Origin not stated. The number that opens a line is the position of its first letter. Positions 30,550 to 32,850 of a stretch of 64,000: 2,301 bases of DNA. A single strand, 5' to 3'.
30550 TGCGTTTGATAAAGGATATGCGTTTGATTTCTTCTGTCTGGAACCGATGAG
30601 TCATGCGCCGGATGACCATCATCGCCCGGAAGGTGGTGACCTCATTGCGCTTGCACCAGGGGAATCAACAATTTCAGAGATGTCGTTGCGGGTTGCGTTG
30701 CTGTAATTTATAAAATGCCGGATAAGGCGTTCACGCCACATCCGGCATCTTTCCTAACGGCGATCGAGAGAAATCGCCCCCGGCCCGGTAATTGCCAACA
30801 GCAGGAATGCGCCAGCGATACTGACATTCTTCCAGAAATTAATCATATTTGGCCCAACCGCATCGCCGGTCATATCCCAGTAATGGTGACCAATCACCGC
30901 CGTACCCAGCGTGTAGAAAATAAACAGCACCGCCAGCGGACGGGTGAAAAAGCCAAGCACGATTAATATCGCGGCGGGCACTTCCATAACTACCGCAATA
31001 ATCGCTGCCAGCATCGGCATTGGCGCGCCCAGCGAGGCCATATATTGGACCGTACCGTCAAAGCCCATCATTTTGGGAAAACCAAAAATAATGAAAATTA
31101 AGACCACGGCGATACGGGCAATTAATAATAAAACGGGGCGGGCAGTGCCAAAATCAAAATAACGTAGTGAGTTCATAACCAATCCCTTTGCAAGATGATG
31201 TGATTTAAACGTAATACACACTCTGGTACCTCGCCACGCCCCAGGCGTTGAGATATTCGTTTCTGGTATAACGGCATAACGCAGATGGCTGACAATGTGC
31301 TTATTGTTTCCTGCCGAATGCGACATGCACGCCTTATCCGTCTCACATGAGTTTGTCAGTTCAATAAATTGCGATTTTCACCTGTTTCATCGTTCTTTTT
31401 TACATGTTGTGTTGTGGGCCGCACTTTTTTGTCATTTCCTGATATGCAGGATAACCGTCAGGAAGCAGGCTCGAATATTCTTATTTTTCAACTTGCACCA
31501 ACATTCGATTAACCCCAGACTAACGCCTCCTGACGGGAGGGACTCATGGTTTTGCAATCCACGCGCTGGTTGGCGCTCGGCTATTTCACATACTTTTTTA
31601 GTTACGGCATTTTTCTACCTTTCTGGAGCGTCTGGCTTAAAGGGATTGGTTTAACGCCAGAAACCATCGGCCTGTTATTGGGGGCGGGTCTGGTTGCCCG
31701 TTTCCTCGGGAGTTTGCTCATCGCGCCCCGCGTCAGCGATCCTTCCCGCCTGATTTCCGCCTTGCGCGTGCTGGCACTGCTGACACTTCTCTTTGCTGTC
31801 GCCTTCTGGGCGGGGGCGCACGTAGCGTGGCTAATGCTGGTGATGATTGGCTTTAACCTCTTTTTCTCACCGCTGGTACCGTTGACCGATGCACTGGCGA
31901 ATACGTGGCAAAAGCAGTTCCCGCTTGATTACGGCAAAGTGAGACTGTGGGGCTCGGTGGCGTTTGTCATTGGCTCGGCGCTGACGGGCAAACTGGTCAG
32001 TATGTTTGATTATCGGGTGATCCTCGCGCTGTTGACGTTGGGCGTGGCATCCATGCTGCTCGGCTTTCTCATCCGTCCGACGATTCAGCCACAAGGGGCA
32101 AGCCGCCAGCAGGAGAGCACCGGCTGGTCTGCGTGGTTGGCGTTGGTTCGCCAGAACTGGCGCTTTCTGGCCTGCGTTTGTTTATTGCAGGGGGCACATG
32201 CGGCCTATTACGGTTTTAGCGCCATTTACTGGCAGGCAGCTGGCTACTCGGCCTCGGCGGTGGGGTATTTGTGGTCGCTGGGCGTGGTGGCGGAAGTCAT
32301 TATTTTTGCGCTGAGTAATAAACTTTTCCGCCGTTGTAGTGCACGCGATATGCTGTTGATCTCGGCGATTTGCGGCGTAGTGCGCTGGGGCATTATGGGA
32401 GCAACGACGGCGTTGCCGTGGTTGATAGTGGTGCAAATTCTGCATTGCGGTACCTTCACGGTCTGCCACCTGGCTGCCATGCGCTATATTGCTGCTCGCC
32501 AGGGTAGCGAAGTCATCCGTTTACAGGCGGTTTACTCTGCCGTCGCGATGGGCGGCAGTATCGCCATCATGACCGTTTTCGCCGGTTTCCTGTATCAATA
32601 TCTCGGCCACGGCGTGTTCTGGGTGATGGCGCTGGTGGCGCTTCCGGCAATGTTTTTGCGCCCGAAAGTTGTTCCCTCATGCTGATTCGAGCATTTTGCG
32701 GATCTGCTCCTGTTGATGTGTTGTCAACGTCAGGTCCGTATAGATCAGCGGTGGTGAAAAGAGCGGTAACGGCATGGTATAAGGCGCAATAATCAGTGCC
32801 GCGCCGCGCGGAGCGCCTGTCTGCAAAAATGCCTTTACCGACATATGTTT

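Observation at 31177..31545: yphA is directly adjacent to hcaT: the hcaR-hcaEFCBD 3-phenylpropionate cluster present in K-12 is absent here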

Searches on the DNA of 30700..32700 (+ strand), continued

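Call 24: get_annotated_region(hit=H64, flank=1500)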
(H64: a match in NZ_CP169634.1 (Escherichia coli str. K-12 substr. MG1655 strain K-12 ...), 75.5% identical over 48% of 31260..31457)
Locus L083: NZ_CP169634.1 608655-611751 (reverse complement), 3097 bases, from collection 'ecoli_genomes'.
description: Escherichia coli str. K-12 substr. MG1655 strain K-12 chromosome, complete genome
organism: Escherichia coli str. K-12 substr. MG1655 strain K-12 substr. MG1655 (NCBI taxid 511145)
replicon: chromosome; assembly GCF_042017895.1
host: -; source: -; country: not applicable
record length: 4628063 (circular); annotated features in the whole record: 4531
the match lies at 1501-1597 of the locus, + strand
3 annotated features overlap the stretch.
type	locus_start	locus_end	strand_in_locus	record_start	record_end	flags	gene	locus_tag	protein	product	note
CDS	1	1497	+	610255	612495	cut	fepA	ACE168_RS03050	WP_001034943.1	siderophore enterobactin receptor FepA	-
CDS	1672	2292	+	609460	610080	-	entD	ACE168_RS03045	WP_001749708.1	enterobactin synthase subunit EntD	-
CDS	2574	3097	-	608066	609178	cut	-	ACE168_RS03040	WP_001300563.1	IS4-like element IS421 family transposase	-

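Call 33: search_rna_families(source=window, start=31100, end=31620, threshold=evalue, max_evalue=1)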
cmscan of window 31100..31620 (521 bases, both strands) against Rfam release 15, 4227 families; matches with E-value up to 1: 0.
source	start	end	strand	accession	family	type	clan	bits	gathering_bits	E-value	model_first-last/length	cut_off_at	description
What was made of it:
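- Tried and rejected: There is no Rfam hit at E<=1 (call 33).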

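Call 45: search_dna_similar(query=L007:9683-9880:+, collection=ecoli_genomes, mode=distant, max_rows=12, rows=best)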
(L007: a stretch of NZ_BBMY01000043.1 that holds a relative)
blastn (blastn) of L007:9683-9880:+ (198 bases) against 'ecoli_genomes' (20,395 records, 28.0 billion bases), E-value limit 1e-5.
Records with a match: 5412; places in all: 21311; records where one place covers at least 80% of the query: 0.
Genomes with a match: 5408 of 5426; with a place that covers at least 80% of the query: 0. Places per genome that has any: lowest 1, median 4, highest 8. On chromosomes: 21306 places; on plasmids: 5.
Best place of each record, by identity: 80-90% 2; 60-80% 5410.
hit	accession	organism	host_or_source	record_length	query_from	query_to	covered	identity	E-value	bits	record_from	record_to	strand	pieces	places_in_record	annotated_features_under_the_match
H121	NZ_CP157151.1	Escherichia coli strain UTAK-6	Bos taurus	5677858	8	156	75%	74.2%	5e-15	91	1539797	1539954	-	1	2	none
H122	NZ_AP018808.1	Escherichia coli strain E2865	Bos taurus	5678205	8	156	75%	73.6%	6e-14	86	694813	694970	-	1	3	none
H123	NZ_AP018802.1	Escherichia coli strain E2863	Bos taurus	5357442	8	156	75%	73.6%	6e-14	86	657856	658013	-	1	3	none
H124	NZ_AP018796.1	Escherichia coli strain E2855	Bos taurus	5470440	8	156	75%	73.6%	6e-14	86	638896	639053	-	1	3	none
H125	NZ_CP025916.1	Escherichia coli strain 120899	Homo sapiens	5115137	8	156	75%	73.6%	6e-14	86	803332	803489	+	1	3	none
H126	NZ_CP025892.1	Escherichia coli strain 503025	Homo sapiens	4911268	8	156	75%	73.6%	6e-14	86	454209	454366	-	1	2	none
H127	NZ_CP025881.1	Escherichia coli strain 503440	Homo sapiens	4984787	8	156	75%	73.6%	6e-14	86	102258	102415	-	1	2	none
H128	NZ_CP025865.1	Escherichia coli strain 504211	Homo sapiens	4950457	8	156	75%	73.6%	6e-14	86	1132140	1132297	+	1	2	none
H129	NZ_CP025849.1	Escherichia coli strain 600468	Homo sapiens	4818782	8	156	75%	73.6%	6e-14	86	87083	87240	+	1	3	none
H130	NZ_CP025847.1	Escherichia coli strain 602354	Homo sapiens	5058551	8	156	75%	73.6%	6e-14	86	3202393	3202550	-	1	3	none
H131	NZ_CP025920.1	Escherichia coli strain 103605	Homo sapiens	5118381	8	156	75%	73.6%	6e-14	86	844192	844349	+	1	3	none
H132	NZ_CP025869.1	Escherichia coli strain 503829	Homo sapiens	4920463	8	156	75%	73.6%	6e-14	86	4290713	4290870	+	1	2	none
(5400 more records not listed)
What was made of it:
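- Tried and rejected: The top hits are only paralogous repeat copies at 74% (call 45).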

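Call 46: search_dna_similar(query=L005:9800-9960:+, collection=ecoli_genomes, mode=distant, max_rows=12, rows=best)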
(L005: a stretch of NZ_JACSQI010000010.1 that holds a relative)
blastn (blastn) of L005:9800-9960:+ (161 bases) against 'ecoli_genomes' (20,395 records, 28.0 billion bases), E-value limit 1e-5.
No match.
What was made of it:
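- Tried and rejected: No match was found (call 46).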

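Call 51: search_dna_similar(query=L004:9300-11178:+, collection=ecoli_genomes, mode=near, max_rows=25, rows=best)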
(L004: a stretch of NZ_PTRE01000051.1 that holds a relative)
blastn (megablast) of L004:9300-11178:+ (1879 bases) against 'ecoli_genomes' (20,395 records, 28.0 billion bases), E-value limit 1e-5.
In 194 record(s) the limit of 40 matching pieces per record was reached: places in those records are undercounted.
Records with a match: 5451; places in all: 119613; records where one place covers at least 80% of the query: 0.
Genomes with a match: 5425 of 5426; with a place that covers at least 80% of the query: 0. Places per genome that has any: lowest 5, median 18, highest 40. On chromosomes: 119578 places; on plasmids: 35.
Best place of each record, by identity: 95-99% 5278; 90-95% 147; 80-90% 26.
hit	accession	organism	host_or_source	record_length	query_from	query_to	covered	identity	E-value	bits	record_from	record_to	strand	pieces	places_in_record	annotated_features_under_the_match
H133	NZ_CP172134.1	Escherichia coli strain GF131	chicken meat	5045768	584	1879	69%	96.6%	0e+0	2150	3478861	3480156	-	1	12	hcaT: 3-phenylpropionate MFS transporter | csiE: stationary phase inducible protein CsiE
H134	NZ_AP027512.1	Escherichia coli strain LR-28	Homo sapiens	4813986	584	1879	69%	96.6%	0e+0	2150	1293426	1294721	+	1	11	hcaT: 3-phenylpropionate MFS transporter | csiE: stationary phase inducible protein CsiE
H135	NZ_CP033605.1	Escherichia coli O157:H7 strain TR01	Cattle carcass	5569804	584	1879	69%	96.5%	0e+0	2139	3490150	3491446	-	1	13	hcaT: 3-phenylpropionate MFS transporter | csiE: stationary phase inducible protein CsiE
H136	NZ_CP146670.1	Escherichia coli strain MS 21-1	Homo sapiens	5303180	584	1879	69%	96.5%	0e+0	2139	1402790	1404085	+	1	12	hcaT: 3-phenylpropionate MFS transporter | csiE: stationary phase inducible protein CsiE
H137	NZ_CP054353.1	Escherichia coli strain SCU-172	Homo sapiens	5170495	584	1879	69%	96.4%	0e+0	2134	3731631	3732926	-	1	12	hcaT: 3-phenylpropionate MFS transporter | csiE: stationary phase inducible protein CsiE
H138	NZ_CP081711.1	Escherichia coli strain AH21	-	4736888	584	1879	69%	96.4%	0e+0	2134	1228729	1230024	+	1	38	hcaT: 3-phenylpropionate MFS transporter | csiE: stationary phase inducible protein CsiE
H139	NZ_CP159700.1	Escherichia coli strain Z142-1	hospital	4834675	584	1879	69%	96.4%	0e+0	2134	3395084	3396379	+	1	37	hcaT: 3-phenylpropionate MFS transporter | csiE: stationary phase inducible protein CsiE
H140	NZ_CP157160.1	Escherichia coli strain UTAK-3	Bos taurus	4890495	584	1879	69%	96.4%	0e+0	2134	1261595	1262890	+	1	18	hcaT: 3-phenylpropionate MFS transporter | csiE: stationary phase inducible protein CsiE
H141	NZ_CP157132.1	Escherichia coli strain UTAK-18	Bos taurus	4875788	584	1879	69%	96.4%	0e+0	2134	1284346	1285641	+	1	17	hcaT: 3-phenylpropionate MFS transporter | csiE: stationary phase inducible protein CsiE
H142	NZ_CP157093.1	Escherichia coli strain UTME-13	Sus scrofa domesticus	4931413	584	1879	69%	96.4%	0e+0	2134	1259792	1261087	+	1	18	hcaT: 3-phenylpropionate MFS transporter | csiE: stationary phase inducible protein CsiE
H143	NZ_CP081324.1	Escherichia coli strain MDK6L1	donkey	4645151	584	1879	69%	96.4%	0e+0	2134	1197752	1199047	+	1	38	hcaT: 3-phenylpropionate MFS transporter | csiE: stationary phase inducible protein CsiE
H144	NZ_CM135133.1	Escherichia coli strain K99B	-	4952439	584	1879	69%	96.4%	0e+0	2134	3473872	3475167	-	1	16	hcaT: 3-phenylpropionate MFS transporter | csiE: stationary phase inducible protein CsiE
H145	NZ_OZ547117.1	Escherichia coli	Homo sapiens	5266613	584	1879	69%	96.4%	0e+0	2134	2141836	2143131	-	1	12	hcaT: 3-phenylpropionate MFS transporter | csiE: stationary phase inducible protein CsiE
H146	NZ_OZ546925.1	Escherichia coli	Homo sapiens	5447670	584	1879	69%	96.4%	0e+0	2134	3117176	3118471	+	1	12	hcaT: 3-phenylpropionate MFS transporter | csiE: stationary phase inducible protein CsiE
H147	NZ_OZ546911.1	Escherichia coli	Homo sapiens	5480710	584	1879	69%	96.4%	0e+0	2134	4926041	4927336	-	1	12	hcaT: 3-phenylpropionate MFS transporter | csiE: stationary phase inducible protein CsiE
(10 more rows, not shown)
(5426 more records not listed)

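Call 52: get_annotated_region(hit=H8, flank=6000)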
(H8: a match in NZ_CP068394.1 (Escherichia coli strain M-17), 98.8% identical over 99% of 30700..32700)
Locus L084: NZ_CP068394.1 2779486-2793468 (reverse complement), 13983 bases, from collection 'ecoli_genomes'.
description: Escherichia coli strain M-17 chromosome, complete genome
organism: Escherichia coli strain M-17 (NCBI taxid 562)
replicon: chromosome; assembly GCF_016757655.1
host: -; source: medicine "BIOFLOR"; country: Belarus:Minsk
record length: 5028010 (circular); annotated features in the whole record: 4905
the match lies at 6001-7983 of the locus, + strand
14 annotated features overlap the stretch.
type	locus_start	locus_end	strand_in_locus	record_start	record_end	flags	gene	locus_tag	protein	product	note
CDS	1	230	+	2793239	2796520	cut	yphG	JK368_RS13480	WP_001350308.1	DUF5107 domain-containing protein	-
CDS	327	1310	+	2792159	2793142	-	yphF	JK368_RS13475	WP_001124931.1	ABC transporter substrate-binding protein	-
CDS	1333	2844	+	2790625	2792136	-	yphE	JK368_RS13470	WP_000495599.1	sugar ABC transporter ATP-binding protein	-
CDS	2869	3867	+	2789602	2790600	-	yphD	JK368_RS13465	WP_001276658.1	ABC transporter permease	-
CDS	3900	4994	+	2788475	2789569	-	yphC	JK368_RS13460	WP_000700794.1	zinc-dependent alcohol dehydrogenase family protein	-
CDS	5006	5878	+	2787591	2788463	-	yphB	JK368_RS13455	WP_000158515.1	aldose 1-epimerase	-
CDS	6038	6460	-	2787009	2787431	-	yphA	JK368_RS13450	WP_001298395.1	DoxX family protein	-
CDS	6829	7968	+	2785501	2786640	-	hcaT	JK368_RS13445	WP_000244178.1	3-phenylpropionate MFS transporter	-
CDS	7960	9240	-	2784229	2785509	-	csiE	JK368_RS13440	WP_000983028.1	stationary phase inducible protein CsiE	-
CDS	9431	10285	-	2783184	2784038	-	yfhR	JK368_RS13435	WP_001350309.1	alpha/beta hydrolase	-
CDS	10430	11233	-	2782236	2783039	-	suhB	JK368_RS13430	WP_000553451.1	inositol-1-monophosphatase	-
CDS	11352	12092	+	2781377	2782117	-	trmJ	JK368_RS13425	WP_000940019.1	tRNA (cytosine(32)/uridine(32)-2'-O)-methyltransferase TrmJ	-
CDS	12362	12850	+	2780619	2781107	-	iscR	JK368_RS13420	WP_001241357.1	Fe-S cluster assembly transcriptional regulator IscR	-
CDS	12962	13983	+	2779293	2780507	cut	iscS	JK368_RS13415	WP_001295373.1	cysteine desulfurase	-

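Call 53: get_annotated_region(hit=H7, flank=6000)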
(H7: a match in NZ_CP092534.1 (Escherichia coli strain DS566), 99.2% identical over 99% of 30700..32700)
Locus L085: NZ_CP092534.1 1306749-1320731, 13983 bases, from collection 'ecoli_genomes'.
description: Escherichia coli strain DS566 chromosome, complete genome
organism: Escherichia coli strain DS566 (NCBI taxid 562)
replicon: chromosome; assembly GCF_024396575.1
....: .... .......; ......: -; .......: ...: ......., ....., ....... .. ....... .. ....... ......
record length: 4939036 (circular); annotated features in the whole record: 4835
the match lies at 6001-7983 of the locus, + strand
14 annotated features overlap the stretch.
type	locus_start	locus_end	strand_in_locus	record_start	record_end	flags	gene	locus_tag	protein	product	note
CDS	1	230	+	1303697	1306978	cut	yphG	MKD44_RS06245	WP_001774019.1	DUF5107 domain-containing protein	-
CDS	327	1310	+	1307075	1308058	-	yphF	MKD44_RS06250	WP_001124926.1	ABC transporter substrate-binding protein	-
CDS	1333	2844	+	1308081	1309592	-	yphE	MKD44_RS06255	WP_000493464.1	sugar ABC transporter ATP-binding protein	-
CDS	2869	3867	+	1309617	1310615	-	yphD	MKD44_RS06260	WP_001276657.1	ABC transporter permease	-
CDS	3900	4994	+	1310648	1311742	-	yphC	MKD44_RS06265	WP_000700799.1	zinc-dependent alcohol dehydrogenase family protein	-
CDS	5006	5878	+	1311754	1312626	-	yphB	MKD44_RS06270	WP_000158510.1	aldose 1-epimerase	-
CDS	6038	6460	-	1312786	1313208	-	yphA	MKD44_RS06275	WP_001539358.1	DoxX family protein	-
CDS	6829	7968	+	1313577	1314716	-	hcaT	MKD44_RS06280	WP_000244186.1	3-phenylpropionate MFS transporter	-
CDS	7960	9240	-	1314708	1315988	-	csiE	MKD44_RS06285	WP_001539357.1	stationary phase inducible protein CsiE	-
CDS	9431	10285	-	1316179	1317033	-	yfhR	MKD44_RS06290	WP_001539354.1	alpha/beta hydrolase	-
CDS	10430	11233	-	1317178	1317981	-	suhB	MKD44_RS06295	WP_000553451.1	inositol-1-monophosphatase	-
CDS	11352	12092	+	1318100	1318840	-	trmJ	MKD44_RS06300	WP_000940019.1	tRNA (cytosine(32)/uridine(32)-2'-O)-methyltransferase TrmJ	-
CDS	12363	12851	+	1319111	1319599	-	iscR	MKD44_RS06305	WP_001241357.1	Fe-S cluster assembly transcriptional regulator IscR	-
CDS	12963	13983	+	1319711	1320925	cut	iscS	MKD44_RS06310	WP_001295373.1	cysteine desulfurase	-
